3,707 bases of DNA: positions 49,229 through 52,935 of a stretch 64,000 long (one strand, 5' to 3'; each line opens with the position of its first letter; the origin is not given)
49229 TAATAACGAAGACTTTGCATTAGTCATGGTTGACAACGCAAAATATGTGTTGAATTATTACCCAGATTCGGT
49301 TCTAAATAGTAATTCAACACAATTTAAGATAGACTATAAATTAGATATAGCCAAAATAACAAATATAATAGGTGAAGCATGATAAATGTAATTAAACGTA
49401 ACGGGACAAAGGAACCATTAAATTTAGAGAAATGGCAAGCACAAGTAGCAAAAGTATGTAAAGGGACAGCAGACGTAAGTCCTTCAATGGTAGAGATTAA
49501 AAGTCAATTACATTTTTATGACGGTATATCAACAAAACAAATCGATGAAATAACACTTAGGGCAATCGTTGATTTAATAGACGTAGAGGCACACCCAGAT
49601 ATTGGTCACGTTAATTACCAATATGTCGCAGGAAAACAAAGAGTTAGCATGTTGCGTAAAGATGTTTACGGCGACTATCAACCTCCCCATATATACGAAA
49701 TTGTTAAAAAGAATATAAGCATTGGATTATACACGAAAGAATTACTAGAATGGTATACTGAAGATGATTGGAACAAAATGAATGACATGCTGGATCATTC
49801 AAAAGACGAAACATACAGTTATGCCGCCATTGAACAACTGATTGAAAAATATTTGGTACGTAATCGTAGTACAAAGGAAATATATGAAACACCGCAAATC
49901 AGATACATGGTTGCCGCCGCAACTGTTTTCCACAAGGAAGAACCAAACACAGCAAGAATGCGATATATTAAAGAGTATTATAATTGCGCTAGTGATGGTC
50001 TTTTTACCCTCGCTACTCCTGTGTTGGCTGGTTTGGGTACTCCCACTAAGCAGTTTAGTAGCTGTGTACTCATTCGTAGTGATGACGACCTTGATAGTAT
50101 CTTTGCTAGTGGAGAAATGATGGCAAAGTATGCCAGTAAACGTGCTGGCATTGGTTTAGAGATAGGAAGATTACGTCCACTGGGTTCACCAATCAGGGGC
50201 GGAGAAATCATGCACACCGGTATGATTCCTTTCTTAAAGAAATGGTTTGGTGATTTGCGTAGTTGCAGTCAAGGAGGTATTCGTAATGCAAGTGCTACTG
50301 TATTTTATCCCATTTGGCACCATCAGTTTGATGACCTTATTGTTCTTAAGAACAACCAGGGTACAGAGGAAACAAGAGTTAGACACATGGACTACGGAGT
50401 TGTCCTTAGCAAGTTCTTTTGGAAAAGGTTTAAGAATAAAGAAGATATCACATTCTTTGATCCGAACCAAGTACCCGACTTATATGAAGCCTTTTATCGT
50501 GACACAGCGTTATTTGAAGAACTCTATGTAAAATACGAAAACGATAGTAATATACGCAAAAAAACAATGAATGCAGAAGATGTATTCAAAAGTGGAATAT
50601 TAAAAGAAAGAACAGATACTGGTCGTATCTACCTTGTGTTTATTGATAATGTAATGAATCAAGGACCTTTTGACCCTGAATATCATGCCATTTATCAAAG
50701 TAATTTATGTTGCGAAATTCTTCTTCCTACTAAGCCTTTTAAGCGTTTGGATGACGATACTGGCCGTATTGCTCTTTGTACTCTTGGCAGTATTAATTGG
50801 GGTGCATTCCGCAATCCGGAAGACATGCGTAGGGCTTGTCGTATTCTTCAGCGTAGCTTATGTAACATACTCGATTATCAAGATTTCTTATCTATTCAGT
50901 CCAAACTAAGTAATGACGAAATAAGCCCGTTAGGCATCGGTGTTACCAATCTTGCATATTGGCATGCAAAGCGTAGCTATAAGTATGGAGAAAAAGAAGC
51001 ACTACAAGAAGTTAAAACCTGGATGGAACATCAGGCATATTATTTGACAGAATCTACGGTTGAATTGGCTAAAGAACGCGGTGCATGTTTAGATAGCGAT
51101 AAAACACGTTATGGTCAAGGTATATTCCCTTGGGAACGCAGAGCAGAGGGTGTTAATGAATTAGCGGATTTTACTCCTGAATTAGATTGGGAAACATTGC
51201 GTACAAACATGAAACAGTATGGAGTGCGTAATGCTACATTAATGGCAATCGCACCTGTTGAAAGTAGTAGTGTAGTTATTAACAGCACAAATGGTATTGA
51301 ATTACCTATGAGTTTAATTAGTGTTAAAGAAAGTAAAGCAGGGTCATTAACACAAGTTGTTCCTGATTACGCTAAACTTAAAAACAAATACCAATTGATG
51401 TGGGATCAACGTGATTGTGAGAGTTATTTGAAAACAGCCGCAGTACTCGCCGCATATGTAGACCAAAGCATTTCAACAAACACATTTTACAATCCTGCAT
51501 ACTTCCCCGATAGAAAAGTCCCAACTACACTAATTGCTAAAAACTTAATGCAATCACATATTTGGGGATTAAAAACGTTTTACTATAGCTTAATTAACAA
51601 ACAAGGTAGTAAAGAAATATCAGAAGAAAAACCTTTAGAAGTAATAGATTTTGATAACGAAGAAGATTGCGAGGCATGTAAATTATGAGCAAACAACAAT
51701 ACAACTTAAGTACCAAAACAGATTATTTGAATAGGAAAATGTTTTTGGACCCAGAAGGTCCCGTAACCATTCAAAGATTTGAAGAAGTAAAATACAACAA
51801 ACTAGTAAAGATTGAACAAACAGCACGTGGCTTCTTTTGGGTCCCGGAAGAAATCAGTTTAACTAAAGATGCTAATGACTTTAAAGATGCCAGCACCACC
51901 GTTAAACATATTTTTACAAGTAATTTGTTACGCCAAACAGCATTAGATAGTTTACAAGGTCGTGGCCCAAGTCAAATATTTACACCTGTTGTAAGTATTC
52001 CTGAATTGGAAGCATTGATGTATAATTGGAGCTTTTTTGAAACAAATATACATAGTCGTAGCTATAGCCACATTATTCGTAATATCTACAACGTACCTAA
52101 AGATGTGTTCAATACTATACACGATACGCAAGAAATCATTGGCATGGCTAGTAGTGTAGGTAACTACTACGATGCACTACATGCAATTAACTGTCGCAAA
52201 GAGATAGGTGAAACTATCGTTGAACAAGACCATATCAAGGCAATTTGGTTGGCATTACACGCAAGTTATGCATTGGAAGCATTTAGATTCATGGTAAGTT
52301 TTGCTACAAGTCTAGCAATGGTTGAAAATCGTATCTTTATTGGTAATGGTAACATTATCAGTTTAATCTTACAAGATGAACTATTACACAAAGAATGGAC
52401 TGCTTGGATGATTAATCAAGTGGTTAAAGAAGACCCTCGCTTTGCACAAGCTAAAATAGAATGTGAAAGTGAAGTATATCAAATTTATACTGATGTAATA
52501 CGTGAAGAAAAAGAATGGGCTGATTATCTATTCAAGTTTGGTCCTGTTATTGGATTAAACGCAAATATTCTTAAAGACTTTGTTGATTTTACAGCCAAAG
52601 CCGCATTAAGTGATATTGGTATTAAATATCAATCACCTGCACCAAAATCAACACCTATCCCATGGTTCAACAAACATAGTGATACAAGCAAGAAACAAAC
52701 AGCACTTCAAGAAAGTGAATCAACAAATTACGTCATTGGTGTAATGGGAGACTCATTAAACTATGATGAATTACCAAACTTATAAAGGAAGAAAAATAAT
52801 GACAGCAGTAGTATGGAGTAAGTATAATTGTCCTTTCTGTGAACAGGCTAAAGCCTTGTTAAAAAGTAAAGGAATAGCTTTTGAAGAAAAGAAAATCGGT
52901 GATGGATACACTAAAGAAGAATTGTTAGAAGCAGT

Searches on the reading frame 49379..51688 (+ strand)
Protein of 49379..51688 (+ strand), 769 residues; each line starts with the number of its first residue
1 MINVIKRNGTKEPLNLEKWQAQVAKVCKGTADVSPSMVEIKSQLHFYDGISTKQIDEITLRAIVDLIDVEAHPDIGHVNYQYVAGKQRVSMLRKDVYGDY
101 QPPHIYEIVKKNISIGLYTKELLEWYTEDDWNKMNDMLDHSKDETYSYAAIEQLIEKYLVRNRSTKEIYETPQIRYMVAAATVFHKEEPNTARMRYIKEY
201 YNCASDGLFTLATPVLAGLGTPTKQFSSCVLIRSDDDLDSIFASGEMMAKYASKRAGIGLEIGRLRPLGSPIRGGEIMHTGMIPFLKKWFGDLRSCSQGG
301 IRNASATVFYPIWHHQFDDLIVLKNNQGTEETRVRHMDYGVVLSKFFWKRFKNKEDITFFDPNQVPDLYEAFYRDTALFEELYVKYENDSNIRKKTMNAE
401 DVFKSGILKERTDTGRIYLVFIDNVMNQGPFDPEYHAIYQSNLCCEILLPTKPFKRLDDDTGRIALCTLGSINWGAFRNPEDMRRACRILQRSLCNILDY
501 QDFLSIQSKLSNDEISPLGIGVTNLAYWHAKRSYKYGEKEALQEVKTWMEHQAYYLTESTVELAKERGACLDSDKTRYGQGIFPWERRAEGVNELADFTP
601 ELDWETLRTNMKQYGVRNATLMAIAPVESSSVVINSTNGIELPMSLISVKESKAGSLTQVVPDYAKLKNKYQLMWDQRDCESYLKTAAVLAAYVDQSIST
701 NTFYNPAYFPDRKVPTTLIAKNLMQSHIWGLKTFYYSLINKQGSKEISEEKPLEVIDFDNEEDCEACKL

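Call 56: search_protein_families(library=phrogs, proteins=[window:49379-51688:+], max_evalue=0.001)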
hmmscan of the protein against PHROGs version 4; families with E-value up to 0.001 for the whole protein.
window:49379-51688:+ (769 aa): 8 families
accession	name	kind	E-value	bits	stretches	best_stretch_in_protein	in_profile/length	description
phrog_84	-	DNA, RNA and nucleotide metabolism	1.7e-265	884.7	1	1-768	62-795/975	ribonucleoside-diphosphate reductase large subunit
phrog_3987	-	DNA, RNA and nucleotide metabolism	3e-154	515.1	1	2-473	4-461/467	ribonucleotide reductase large subunit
phrog_3844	-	moron, auxiliary metabolic gene and host takeover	3.2e-124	416.3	1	311-768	1-450/451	NrdA-like aerobic NDP reductase large subunit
phrog_36555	-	DNA, RNA and nucleotide metabolism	4.6e-45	154.5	1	603-768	2-171/172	ribonucleotide reductase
phrog_6132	-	DNA, RNA and nucleotide metabolism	2.7e-18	67.5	1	116-291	110-280/530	ribonucleotide reductase large subunit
phrog_22953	-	DNA, RNA and nucleotide metabolism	1.9e-15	58.4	1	262-444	4-201/201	ribonucleotide reductase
phrog_30939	-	DNA, RNA and nucleotide metabolism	1.4e-13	50.6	2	612-703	794-887/977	ribonucleotide reductase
phrog_12229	-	DNA, RNA and nucleotide metabolism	3.1e-06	26.9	1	170-304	24-153/577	ribonucleotide reductase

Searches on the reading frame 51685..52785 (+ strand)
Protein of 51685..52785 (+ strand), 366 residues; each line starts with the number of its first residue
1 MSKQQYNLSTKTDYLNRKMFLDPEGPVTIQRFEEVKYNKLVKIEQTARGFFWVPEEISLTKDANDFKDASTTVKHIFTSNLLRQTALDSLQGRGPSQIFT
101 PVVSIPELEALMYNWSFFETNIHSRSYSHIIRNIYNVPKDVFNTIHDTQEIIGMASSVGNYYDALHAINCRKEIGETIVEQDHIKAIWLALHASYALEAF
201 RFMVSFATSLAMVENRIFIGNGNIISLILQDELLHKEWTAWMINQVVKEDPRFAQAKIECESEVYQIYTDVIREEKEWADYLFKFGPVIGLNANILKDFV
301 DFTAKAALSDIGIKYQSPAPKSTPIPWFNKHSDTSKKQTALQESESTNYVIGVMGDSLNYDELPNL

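Call 56: search_protein_families(library=phrogs, proteins=[window:51685-52785:+], max_evalue=0.001)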
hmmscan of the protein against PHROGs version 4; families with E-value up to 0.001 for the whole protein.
window:51685-52785:+ (366 aa): 4 families
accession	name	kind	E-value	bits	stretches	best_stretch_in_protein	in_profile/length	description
phrog_86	-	DNA, RNA and nucleotide metabolism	3.7e-109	366.7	1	4-356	45-392/504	ribonucleoside diphosphate reductase small subunit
phrog_10582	-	DNA, RNA and nucleotide metabolism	1.1e-47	163.4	1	12-207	11-226/255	ribonucleotide reductase class Ia beta subunit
phrog_8368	-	DNA, RNA and nucleotide metabolism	3.1e-37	129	1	220-357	3-143/156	aerobic NDP reductase small subunit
phrog_24856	-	DNA, RNA and nucleotide metabolism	5.7e-12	46.8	1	44-229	23-195/195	ribonucleotide reductase class Ia beta subunit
